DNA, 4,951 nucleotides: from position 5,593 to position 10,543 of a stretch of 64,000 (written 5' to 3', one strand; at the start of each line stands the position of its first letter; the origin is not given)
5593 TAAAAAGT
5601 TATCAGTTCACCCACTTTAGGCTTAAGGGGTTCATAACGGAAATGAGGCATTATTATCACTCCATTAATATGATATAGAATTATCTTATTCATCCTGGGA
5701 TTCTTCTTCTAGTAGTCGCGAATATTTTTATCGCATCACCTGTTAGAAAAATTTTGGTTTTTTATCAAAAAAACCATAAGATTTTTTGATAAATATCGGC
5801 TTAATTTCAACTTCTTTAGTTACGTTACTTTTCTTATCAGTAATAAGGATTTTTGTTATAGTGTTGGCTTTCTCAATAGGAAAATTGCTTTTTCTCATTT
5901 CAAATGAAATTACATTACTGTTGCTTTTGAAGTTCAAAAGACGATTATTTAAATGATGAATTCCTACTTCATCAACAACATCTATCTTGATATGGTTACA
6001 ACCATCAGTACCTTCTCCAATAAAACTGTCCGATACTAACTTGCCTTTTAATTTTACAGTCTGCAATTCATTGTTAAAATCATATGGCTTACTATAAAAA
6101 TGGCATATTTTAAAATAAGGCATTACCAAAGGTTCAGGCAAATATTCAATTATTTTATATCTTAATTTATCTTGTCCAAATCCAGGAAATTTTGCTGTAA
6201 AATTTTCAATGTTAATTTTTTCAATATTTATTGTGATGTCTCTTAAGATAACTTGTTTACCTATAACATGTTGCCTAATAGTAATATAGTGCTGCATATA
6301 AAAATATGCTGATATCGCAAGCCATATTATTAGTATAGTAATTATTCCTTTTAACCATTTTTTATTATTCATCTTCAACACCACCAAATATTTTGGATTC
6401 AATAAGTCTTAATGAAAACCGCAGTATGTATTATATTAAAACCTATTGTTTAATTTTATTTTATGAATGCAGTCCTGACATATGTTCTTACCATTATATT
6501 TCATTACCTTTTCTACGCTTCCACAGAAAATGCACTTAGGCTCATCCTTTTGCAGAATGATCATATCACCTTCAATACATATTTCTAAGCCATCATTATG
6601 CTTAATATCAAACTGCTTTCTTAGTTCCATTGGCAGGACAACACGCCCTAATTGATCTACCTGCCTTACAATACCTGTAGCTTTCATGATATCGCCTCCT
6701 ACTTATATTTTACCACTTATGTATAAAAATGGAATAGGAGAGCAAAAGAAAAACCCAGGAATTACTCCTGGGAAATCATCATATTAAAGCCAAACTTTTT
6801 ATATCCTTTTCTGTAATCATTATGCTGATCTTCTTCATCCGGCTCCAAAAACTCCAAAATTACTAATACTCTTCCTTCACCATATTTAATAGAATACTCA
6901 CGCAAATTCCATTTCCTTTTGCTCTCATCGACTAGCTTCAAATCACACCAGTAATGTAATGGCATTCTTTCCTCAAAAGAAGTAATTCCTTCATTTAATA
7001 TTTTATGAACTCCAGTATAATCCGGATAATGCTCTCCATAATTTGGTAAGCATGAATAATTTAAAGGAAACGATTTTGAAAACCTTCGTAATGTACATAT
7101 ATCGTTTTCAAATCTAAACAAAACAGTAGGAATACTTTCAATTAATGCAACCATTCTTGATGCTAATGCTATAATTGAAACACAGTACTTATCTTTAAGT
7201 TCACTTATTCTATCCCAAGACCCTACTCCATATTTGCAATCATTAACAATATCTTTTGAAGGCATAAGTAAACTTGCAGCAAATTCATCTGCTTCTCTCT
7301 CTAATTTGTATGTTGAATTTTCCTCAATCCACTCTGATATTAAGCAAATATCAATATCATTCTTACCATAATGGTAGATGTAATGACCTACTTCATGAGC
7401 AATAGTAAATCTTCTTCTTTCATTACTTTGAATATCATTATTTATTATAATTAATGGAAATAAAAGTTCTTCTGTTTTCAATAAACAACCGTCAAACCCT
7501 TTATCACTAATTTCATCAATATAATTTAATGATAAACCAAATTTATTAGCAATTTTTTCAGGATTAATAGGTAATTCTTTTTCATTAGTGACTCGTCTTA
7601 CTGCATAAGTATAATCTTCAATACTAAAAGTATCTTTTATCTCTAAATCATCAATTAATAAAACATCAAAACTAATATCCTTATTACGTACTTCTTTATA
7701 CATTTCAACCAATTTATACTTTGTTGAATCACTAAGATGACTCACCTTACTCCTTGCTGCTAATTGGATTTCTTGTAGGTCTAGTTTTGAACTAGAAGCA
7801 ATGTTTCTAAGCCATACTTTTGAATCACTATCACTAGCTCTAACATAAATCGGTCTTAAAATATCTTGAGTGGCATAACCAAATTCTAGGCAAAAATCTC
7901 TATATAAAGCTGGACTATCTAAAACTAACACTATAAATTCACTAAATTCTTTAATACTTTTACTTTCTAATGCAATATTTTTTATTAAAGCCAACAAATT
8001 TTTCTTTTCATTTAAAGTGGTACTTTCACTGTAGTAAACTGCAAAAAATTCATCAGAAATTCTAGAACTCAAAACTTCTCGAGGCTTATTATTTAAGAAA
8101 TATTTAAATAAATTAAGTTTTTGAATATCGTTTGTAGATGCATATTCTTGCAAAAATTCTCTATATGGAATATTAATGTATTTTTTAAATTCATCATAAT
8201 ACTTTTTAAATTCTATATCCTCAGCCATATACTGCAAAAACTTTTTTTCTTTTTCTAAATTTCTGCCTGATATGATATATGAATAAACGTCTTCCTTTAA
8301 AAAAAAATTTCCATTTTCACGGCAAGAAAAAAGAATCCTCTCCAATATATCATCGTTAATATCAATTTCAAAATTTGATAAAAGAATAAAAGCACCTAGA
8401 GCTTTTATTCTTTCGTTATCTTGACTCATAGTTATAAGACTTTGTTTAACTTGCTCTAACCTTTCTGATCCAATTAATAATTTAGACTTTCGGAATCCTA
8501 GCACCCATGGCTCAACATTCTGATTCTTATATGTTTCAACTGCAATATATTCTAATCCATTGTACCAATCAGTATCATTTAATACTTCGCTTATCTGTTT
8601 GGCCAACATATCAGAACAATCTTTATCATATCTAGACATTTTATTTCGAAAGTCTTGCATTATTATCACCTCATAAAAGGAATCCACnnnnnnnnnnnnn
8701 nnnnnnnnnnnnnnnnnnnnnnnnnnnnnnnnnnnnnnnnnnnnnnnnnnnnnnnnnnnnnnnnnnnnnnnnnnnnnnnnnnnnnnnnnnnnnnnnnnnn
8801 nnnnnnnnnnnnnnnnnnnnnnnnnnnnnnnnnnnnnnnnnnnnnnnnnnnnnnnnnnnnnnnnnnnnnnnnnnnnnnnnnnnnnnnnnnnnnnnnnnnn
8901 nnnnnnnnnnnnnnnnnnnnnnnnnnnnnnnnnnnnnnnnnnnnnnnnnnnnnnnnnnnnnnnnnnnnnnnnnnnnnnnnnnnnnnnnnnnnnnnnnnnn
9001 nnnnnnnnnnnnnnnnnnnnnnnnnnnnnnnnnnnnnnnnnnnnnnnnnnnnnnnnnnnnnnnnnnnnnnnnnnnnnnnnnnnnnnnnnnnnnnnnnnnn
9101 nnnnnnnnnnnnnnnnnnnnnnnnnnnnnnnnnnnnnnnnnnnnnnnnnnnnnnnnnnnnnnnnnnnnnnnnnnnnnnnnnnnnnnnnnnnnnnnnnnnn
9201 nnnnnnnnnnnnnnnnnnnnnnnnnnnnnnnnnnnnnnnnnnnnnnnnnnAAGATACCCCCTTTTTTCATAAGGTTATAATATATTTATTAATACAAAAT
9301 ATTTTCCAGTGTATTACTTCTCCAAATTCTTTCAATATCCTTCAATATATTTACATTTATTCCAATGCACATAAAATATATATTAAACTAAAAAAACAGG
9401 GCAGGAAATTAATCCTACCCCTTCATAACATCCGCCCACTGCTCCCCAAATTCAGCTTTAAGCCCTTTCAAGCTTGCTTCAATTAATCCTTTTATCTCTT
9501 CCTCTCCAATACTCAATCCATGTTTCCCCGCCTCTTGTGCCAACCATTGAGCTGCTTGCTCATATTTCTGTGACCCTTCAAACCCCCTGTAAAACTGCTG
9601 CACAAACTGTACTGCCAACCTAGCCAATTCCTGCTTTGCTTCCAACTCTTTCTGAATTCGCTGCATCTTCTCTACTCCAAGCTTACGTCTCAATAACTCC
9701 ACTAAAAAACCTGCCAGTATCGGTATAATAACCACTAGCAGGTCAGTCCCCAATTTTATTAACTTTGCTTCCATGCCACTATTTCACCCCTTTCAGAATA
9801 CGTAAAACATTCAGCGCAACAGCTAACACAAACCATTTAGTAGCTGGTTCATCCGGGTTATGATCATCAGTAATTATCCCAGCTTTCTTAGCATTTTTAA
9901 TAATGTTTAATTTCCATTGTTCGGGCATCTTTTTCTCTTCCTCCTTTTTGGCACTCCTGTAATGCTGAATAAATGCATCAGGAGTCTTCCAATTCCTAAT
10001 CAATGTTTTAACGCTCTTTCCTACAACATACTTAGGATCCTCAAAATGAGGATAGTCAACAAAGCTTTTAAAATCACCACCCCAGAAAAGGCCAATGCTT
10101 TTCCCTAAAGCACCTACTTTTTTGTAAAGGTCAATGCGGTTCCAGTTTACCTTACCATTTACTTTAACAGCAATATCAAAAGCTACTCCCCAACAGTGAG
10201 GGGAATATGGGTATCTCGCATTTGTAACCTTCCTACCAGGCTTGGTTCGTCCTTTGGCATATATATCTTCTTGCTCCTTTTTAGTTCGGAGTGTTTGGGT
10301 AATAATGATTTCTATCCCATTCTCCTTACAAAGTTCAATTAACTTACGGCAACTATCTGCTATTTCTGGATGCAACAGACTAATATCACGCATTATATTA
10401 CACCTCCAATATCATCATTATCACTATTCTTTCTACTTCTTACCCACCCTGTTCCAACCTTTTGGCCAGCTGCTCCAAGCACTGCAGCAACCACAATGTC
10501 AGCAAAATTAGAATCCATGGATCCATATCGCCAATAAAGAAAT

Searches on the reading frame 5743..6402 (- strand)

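Call 77: search_protein_families(library=pfam, proteins=[window:5743-6402:-], max_evalue=0.0001)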
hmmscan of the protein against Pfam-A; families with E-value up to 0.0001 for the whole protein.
window:5743-6402:- (219 aa): 0 families

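Call 88: search_protein_families(library=pfam, proteins=[window:5743-6402:-], max_evalue=0.01)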
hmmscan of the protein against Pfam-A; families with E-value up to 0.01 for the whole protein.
window:5743-6402:- (219 aa): 1 family
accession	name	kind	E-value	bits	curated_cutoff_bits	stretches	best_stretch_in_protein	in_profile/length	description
PF02130.23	YbeY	-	0.0016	18.8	25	1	132-175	24-67/129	Endoribonuclease YbeY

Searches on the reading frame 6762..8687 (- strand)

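Call 77: search_protein_families(library=pfam, proteins=[window:6762-8687:-], max_evalue=0.0001)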
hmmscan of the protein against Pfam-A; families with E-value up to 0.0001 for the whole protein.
window:6762-8687:- (641 aa): 1 family
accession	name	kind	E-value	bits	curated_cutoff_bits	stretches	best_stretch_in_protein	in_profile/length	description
PF06114.19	Peptidase_M78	-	1.9e-16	60.5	22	1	407-511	25-121/123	IrrE N-terminal-like domain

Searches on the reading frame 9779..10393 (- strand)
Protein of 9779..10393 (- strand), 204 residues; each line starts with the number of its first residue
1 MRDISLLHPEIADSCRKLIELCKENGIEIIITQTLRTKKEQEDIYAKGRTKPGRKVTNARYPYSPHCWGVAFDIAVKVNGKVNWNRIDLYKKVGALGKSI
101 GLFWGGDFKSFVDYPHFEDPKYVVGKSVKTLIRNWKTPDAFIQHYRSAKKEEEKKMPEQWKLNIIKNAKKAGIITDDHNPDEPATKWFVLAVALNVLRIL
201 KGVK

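Call 77: search_protein_families(library=pfam, proteins=[window:9779-10393:-], max_evalue=0.0001)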
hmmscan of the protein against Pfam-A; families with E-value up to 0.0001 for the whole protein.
window:9779-10393:- (204 aa): 2 families
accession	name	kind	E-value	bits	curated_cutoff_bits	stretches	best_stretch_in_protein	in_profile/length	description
PF13539.11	Peptidase_M15_4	-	4.1e-14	53.3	25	1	60-118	4-69/70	D-alanyl-D-alanine carboxypeptidase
PF02557.22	VanY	-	2.8e-11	43.8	25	1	6-104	3-108/132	D-alanyl-D-alanine carboxypeptidase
